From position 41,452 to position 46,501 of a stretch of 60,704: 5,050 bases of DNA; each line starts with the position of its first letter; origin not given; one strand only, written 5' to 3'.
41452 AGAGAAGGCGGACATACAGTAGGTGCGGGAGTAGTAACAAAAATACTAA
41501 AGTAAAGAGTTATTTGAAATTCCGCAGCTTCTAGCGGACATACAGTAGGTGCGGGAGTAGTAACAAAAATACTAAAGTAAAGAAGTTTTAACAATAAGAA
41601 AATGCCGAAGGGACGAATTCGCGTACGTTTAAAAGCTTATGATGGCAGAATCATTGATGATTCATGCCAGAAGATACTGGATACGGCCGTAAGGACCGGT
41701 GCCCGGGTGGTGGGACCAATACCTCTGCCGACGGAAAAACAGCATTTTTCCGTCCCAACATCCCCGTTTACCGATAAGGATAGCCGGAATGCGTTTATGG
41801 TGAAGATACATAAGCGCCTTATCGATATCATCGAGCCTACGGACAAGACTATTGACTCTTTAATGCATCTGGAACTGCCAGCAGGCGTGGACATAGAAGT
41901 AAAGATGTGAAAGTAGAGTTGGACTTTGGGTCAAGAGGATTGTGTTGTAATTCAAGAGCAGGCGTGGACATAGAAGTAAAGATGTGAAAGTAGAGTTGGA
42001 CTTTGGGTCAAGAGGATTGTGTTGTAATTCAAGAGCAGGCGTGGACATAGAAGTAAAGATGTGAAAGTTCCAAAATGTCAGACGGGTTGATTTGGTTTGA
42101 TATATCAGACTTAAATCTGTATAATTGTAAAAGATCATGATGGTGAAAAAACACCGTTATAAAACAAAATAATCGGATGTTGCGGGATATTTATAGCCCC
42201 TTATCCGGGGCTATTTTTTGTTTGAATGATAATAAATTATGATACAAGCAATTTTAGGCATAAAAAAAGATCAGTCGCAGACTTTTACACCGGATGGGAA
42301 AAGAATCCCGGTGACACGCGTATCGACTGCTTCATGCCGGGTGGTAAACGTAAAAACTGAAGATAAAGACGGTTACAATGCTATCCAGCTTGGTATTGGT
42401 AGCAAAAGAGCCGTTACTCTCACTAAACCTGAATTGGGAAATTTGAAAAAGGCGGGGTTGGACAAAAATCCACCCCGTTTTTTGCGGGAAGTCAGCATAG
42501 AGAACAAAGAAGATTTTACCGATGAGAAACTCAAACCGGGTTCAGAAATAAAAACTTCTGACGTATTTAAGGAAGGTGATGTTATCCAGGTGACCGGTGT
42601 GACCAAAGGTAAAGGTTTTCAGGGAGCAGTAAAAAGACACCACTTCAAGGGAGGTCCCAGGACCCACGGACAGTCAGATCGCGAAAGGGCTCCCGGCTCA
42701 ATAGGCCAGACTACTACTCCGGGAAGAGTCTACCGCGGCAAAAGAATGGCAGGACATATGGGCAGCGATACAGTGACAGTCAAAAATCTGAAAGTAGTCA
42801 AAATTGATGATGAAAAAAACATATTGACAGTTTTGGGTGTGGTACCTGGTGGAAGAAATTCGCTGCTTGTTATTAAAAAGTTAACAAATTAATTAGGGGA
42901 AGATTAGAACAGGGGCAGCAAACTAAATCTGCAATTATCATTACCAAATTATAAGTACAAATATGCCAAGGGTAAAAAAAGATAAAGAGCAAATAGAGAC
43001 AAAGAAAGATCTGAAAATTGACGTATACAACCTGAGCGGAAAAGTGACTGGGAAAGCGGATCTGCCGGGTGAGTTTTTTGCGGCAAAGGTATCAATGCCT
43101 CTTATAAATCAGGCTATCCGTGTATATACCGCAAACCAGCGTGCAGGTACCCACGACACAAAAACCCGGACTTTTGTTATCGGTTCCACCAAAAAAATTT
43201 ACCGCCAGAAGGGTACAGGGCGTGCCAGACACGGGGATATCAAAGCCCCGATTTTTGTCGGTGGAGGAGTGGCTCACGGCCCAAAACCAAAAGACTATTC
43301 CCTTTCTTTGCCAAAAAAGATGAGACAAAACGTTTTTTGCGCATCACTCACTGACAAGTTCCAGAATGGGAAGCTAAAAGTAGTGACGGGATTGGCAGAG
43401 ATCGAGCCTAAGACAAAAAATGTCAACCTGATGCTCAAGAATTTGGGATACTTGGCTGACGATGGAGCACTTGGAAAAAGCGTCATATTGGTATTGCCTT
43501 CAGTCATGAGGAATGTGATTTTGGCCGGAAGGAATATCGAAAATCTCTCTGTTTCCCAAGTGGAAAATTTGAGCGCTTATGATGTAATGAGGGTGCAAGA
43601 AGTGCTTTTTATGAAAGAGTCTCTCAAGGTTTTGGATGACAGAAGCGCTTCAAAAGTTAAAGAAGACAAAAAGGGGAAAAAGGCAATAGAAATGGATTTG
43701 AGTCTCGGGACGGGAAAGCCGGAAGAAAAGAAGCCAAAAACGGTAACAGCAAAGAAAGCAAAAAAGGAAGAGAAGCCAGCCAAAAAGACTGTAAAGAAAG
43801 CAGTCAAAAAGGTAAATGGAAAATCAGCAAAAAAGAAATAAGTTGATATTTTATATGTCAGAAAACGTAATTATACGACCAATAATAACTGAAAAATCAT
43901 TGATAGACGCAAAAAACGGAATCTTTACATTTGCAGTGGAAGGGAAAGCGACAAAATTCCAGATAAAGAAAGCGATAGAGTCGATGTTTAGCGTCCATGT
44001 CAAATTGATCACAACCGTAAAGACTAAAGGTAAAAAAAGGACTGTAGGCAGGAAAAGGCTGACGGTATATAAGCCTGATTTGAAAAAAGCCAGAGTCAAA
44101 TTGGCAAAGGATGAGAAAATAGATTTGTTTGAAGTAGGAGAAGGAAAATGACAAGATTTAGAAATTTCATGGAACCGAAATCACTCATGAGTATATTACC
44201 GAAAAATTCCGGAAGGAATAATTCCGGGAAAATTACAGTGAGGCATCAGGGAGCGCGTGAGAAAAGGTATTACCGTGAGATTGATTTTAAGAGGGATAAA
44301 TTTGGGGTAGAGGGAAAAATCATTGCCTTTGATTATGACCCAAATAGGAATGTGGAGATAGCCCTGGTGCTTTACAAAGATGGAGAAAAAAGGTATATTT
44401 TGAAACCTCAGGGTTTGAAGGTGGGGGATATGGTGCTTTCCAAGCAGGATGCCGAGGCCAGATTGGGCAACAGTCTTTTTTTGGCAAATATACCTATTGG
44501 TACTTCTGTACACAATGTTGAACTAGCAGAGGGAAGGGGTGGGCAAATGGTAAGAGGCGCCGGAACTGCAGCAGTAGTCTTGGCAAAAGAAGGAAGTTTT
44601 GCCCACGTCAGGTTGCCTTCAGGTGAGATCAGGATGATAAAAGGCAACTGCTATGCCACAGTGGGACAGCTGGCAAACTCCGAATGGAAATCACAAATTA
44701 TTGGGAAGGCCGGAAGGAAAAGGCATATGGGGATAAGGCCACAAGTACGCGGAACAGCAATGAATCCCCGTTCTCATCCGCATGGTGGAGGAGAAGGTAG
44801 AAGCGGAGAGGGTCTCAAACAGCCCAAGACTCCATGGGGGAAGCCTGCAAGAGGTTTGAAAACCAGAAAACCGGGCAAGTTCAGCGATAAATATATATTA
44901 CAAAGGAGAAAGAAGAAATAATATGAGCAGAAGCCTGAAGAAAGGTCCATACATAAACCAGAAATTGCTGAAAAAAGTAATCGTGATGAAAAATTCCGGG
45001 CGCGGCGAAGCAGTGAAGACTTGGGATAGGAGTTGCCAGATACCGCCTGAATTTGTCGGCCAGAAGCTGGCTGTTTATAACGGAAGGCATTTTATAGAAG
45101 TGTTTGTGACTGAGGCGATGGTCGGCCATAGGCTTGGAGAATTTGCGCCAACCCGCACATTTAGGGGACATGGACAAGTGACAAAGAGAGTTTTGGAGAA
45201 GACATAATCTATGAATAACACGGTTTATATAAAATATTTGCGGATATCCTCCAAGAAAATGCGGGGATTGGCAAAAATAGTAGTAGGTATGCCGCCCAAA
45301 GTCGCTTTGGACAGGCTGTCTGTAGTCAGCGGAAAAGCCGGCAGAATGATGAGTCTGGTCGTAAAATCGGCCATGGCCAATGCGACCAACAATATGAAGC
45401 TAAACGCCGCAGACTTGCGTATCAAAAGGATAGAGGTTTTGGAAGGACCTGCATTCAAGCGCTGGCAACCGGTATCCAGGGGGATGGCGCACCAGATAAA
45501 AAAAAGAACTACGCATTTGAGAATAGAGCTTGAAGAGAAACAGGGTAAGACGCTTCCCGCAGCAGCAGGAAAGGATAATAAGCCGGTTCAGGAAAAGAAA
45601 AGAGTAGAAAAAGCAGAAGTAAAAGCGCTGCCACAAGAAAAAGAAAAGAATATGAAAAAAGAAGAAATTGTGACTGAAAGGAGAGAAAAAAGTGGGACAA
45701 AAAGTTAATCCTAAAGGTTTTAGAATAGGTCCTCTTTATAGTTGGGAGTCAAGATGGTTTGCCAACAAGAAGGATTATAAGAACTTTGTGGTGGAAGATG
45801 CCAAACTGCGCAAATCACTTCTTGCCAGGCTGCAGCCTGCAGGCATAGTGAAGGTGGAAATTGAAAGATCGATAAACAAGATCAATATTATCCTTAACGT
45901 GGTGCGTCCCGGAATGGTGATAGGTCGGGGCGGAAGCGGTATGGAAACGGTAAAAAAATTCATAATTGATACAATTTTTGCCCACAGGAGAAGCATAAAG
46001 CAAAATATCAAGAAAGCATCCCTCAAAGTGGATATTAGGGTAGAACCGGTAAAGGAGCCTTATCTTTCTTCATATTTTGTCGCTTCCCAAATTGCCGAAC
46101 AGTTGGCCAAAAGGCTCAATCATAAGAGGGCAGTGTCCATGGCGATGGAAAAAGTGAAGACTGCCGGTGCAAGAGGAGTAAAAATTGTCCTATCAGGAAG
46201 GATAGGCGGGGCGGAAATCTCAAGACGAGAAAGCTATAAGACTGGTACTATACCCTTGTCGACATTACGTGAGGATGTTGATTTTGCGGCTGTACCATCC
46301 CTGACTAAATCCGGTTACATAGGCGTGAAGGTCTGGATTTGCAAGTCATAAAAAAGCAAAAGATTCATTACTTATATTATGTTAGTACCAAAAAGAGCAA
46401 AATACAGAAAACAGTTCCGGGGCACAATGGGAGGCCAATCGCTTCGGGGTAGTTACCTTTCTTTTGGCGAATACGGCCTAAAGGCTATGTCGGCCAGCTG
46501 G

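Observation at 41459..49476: Four essential translation genes each have their 3' coding end, stop codon included, reappearing 70-77 nt downstream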

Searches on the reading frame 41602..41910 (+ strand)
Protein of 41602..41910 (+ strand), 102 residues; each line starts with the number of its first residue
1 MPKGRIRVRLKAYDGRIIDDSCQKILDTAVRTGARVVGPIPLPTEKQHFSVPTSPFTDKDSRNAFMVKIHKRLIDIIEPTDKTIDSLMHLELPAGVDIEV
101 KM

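Call 7: find_encoding_contigs(protein=window:41602-41910:+, flank=10000, max_places=10)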
Protein window:41602-41910:+ (102 aa): 3 contigs read that carry it; 3 places shown.
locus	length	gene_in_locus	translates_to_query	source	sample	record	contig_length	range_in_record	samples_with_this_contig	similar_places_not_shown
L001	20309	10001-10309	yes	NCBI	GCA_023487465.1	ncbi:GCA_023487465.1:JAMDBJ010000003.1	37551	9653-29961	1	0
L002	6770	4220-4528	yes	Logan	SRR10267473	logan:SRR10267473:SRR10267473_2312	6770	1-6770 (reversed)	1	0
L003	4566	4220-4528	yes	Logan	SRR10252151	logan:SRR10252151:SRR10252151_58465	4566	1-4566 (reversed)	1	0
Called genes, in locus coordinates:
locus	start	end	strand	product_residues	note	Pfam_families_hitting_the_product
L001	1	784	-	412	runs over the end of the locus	PF12795:MscS_porin (weak), PF24568:CC_PcsB (weak)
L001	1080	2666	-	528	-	-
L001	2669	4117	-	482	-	-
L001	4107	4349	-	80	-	-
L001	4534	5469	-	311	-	PF13354:Beta-lactamase2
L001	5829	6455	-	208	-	PF03625:DUF302, PF00462:Glutaredoxin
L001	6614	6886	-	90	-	PF12840:HTH_20, PF01022:HTH_5, PF13412:HTH_24 (faint)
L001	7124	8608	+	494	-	PF13231:PMT_2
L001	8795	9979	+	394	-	PF00009:GTP_EFTU, PF03144:GTP_EFTU_D2, PF03143:GTP_EFTU_D3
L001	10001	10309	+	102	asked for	PF00338:Ribosomal_S10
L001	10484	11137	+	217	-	PF00297:Ribosomal_L3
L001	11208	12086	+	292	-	PF00573:Ribosomal_L4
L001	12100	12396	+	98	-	PF00276:Ribosomal_L23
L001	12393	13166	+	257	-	PF00181:Ribosomal_L2_N, PF03947:Ribosomal_L2_C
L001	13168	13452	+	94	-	PF00203:Ribosomal_S19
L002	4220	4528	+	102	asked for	PF00338:Ribosomal_S10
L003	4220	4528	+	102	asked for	PF00338:Ribosomal_S10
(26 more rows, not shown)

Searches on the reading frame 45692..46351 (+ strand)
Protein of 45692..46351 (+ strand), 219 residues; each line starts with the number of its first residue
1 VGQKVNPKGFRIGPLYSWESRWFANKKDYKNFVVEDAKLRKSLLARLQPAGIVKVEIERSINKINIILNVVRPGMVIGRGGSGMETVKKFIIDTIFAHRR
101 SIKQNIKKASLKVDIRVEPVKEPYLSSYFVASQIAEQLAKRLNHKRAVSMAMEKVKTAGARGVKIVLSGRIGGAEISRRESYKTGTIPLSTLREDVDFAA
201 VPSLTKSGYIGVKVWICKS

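Call 12: find_related_loci(query=window:45692-46351:+, collection=genome_contigs, flank=10000)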
Query window:45692-46351:+ (219 aa) in genome_contigs; peptide patterns used: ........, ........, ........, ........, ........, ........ (x = any residue, [..] = any of these).
599 stretches matched a pattern (row limit reached: there are more); 309 encode a relative of the query (tblastn E <= 1e-3); the best 80 are kept; 80 distinct loci.
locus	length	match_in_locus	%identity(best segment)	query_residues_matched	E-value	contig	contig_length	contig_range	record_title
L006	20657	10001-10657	97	1-219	1e-139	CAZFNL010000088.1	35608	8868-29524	MAG TPA_asm: uncultured Gammaproteobacteria bacterium isolate SRP271791_co1_7 genome assembly, contig: k141_362873, whol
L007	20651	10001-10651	74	1-217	3e-106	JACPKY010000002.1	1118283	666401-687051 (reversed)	MAG: Candidatus Gottesmanbacteria bacterium isolate NC_groundwater_507_Ag_S-0.1um_40_14 S35_SO-1_scaffold_146377, whole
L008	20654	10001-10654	68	1-218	7e-103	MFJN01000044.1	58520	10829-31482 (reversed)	MAG: Candidatus Gottesmanbacteria bacterium RIFCSPHIGHO2_02_FULL_40_13 rifcsphigho2_02_scaffold_481, whole genome shotgu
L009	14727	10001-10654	68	1-218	3e-102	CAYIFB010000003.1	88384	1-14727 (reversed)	MAG TPA_asm: uncultured Gammaproteobacteria bacterium isolate ERP119705_co19_135 genome assembly, contig: NODE_95_length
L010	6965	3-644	68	1-218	7e-101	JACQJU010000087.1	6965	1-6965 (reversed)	MAG: Candidatus Gottesmanbacteria bacterium isolate NC_groundwater_1159_Ag_S-0.1um_39_55 S_p1_S3_coassembly_k141_1493046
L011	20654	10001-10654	67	1-218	7e-97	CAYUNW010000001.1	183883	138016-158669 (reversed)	MAG TPA_asm: uncultured Gammaproteobacteria bacterium isolate binchicken_co274_42 genome assembly, contig: NODE_115_leng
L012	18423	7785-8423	64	1-218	5e-93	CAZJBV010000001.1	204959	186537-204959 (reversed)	MAG TPA_asm: uncultured Gammaproteobacteria bacterium isolate binchicken_co144_1014 genome assembly, contig: NODE_129_le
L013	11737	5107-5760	70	1-218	1e-92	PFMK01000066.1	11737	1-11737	MAG: Candidatus Gottesmanbacteria bacterium CG_4_10_14_0_8_um_filter_37_24 CG_4_10_14_0.8_um_filter_scaffold_3337_c, who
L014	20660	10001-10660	62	1-219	4e-90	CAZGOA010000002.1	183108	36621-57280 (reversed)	MAG TPA_asm: uncultured Gammaproteobacteria bacterium isolate binchicken_co277_142 genome assembly, contig: NODE_173_len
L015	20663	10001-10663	62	1-218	9e-89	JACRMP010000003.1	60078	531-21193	MAG: Candidatus Gottesmanbacteria bacterium isolate NC_groundwater_1910_Pr3_S2p5_48_11 SR2-18-S2p5_coassembly_scaffold_3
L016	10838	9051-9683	62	1-218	2e-88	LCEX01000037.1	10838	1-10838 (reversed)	MAG: Candidatus Gottesmanbacteria bacterium GW2011_GWC1_43_10 UV55_C0037, whole genome shotgun sequence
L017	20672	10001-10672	58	1-218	8e-88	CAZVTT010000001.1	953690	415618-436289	MAG TPA_asm: uncultured Gammaproteobacteria bacterium isolate SRP292972_co1_32 genome assembly, contig: NODE_3_length_95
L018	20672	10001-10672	60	1-218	2e-87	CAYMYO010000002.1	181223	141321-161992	MAG TPA_asm: uncultured Gammaproteobacteria bacterium isolate SRP302447_co1_58 genome assembly, contig: NODE_292_length_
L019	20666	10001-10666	60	1-218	3e-87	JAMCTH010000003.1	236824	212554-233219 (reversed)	MAG: Patescibacteria group bacterium isolate FK_Sedi_A_Bin.175 NODE_28_length_236824_cov_6.16695, whole genome shotgun s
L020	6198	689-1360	58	1-218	1e-86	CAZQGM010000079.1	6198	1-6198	MAG TPA_asm: uncultured Gammaproteobacteria bacterium isolate SRP107338_co1_310 genome assembly, contig: NODE_17626_leng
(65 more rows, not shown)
